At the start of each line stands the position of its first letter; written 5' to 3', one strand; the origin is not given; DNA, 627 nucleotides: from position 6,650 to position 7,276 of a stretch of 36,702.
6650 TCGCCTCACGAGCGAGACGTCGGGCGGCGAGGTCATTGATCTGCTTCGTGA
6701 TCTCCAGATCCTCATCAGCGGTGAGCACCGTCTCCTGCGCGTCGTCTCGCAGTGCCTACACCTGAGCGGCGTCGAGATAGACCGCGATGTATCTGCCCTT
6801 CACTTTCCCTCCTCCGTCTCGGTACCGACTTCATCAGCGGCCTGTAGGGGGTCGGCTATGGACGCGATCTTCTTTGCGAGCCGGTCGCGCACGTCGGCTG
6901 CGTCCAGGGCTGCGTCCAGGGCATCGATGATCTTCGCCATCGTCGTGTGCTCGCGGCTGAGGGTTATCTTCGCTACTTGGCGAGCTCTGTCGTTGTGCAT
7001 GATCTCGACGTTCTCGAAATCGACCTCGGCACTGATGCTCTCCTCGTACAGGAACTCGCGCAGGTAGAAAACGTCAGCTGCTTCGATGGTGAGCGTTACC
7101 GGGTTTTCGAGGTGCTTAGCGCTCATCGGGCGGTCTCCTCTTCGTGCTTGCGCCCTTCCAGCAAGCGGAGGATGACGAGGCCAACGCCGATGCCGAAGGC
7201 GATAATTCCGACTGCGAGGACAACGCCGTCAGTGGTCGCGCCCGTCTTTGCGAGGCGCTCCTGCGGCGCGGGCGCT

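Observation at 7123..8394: Phage-encoded LAxTG sortase substrate embedded in the early lytic operon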

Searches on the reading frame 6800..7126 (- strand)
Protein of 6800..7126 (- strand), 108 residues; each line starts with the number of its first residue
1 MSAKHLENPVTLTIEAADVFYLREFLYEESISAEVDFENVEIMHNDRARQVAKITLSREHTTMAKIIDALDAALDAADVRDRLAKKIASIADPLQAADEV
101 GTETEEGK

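Call 34: search_protein_families(library=pfam, proteins=[window:6800-7126:-], max_evalue=0.01)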
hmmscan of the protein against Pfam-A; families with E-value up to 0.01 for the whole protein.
window:6800-7126:- (108 aa): 0 families

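Call 75: search_protein_families(library=padloc, proteins=[window:6800-7126:-], max_evalue=0.01)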
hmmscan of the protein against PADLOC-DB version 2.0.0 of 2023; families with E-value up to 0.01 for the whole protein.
window:6800-7126:- (108 aa): 0 families

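Call 76: search_protein_families(library=phrogs, proteins=[window:6800-7126:-], max_evalue=0.001)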
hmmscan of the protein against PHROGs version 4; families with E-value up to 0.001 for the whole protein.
window:6800-7126:- (108 aa): 0 families
